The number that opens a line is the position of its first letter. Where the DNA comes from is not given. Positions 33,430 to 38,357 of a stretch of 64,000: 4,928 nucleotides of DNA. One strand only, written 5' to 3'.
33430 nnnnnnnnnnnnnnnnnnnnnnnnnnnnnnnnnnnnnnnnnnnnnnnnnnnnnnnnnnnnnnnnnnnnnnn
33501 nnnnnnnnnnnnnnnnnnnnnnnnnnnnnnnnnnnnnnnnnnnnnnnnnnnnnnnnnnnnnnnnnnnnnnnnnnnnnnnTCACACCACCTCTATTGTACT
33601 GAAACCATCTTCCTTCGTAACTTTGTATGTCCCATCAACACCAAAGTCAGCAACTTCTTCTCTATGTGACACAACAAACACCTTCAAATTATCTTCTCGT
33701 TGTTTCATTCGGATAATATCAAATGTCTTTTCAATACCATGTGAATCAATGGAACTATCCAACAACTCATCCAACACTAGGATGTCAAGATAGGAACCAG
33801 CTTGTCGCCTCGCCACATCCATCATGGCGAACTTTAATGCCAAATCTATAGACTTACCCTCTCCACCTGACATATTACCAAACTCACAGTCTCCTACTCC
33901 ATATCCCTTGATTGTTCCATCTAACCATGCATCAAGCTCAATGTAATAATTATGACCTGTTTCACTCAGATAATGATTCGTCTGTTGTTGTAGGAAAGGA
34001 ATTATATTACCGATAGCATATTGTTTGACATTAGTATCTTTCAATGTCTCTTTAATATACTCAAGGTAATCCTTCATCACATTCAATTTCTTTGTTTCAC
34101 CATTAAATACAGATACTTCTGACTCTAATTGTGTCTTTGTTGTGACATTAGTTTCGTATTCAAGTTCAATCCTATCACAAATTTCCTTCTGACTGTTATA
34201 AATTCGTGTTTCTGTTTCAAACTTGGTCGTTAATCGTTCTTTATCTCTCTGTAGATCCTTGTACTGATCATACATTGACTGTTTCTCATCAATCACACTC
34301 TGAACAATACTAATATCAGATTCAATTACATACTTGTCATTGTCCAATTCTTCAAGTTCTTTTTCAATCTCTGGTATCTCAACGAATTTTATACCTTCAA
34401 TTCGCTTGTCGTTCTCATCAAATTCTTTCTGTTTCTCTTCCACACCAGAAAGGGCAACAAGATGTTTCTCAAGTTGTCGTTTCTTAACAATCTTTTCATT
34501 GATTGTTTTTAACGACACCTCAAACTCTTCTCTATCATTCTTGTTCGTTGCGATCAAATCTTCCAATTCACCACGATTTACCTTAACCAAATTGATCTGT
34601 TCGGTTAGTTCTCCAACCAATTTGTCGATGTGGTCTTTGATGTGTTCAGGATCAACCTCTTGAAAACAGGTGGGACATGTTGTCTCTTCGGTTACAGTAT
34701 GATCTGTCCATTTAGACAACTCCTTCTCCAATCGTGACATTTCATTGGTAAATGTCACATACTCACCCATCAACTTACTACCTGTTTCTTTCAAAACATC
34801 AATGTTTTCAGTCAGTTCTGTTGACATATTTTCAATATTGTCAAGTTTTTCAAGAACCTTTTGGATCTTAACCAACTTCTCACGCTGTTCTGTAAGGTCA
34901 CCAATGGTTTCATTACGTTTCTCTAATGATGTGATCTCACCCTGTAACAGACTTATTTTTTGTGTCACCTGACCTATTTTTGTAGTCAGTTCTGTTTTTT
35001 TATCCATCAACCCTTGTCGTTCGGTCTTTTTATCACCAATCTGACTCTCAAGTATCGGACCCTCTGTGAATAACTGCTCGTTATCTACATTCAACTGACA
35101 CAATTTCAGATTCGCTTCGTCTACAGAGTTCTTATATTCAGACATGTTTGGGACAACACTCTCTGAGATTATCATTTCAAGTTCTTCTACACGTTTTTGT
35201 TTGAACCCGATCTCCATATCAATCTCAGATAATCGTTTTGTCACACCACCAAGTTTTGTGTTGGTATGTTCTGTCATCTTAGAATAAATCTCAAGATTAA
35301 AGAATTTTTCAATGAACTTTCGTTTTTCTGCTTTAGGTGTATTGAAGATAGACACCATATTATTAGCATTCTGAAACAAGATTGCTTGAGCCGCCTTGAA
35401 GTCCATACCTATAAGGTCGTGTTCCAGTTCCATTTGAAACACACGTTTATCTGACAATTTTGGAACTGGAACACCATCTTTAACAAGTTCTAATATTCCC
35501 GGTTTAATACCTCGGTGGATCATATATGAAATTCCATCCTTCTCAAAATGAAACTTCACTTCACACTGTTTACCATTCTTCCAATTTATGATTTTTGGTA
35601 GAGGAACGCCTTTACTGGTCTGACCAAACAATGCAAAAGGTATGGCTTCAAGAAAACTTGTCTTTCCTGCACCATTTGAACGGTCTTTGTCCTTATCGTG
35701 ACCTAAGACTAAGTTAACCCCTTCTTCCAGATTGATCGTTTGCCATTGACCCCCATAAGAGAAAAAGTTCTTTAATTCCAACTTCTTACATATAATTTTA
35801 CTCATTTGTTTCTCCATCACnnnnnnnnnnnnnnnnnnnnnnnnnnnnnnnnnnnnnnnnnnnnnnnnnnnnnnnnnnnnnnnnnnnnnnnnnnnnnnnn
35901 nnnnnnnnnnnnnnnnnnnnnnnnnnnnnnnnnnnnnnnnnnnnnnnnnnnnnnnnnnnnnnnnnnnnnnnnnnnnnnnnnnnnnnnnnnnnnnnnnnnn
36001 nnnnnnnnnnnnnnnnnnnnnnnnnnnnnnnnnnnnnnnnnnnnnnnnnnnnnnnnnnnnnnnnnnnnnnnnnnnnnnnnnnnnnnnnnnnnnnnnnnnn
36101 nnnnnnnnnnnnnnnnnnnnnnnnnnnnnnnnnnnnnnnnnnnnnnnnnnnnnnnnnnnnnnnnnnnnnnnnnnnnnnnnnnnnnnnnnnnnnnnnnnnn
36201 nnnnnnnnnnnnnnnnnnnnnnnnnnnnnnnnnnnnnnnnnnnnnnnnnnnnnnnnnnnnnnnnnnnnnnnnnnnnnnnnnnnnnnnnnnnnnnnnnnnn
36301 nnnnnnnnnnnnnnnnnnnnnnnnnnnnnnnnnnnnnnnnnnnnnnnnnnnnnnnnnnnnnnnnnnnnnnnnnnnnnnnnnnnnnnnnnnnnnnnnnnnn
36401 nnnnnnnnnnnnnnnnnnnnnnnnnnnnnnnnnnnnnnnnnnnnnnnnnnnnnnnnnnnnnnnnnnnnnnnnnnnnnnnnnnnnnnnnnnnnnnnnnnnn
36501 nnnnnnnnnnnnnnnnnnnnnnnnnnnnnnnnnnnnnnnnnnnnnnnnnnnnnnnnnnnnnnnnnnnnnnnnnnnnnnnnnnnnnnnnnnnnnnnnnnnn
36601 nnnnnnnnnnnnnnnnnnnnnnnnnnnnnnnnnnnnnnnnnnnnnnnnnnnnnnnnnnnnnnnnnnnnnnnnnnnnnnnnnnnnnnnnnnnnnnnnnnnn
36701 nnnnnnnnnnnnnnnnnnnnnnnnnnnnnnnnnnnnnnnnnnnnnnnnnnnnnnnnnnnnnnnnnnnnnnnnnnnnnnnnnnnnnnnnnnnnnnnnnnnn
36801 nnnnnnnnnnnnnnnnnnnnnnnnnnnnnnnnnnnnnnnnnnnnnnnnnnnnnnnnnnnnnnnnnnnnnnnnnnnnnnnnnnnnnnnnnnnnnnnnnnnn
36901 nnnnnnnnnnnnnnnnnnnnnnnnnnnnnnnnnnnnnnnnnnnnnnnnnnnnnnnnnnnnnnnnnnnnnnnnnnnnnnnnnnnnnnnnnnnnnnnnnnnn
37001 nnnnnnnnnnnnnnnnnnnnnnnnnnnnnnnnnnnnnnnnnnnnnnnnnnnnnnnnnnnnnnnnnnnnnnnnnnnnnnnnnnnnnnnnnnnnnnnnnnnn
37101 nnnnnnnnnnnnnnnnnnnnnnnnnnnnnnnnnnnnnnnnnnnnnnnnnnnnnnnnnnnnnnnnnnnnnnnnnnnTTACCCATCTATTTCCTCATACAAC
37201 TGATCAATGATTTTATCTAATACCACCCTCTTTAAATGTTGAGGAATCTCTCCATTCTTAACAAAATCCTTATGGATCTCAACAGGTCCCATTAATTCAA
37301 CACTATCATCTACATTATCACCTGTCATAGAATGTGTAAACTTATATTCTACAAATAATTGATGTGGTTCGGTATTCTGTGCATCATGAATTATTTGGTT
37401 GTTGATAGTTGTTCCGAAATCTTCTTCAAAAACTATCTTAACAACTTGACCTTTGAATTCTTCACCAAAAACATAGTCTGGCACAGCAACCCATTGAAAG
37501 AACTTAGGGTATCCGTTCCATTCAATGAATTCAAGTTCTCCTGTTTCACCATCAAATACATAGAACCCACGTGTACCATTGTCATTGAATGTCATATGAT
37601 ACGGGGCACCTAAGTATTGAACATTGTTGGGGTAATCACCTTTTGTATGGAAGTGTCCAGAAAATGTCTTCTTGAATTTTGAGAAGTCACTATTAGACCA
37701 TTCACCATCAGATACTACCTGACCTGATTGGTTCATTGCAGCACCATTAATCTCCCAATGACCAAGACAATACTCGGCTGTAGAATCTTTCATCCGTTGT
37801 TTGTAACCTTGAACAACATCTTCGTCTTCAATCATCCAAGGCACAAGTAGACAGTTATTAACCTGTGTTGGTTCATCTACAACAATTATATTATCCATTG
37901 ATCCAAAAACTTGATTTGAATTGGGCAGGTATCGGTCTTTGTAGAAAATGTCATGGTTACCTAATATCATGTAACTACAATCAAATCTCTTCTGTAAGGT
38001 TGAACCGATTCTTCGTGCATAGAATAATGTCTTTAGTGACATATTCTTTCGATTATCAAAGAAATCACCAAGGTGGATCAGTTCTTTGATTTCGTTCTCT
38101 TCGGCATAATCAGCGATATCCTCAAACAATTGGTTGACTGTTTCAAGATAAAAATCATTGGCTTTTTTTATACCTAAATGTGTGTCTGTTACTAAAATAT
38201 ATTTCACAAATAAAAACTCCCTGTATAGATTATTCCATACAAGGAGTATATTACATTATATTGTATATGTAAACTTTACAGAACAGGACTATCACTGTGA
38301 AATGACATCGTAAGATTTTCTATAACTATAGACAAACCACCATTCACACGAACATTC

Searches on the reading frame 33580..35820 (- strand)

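Call 11: search_protein_families(library=phrogs, proteins=[window:33580-35820:-], max_evalue=0.00001)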
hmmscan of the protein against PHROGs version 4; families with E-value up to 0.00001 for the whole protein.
window:33580-35820:- (746 aa): 3 families
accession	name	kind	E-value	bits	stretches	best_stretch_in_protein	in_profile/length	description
phrog_77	-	DNA, RNA and nucleotide metabolism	3e-97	328.2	1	3-744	290-953/967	SbcC-like subunit of palindrome specific endonuclease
phrog_21388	-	DNA, RNA and nucleotide metabolism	7.3e-15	56.1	1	12-104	5-98/126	exonuclease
phrog_19980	-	unknown function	9.9e-07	28.4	0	50-103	37-93/1068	-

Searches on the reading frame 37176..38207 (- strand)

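Call 12: search_protein_families(library=phrogs, proteins=[window:37176-38207:-], max_evalue=0.00001)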
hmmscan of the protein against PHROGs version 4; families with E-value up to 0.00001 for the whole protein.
window:37176-38207:- (343 aa): 2 families
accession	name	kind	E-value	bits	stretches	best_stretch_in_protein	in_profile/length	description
phrog_100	-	DNA, RNA and nucleotide metabolism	1.3e-70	240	1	1-340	29-374/989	SbcD-like subunit of palindrome specific endonuclease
phrog_1649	-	other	3.7e-10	40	1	1-148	36-173/308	metallo-phosphoesterase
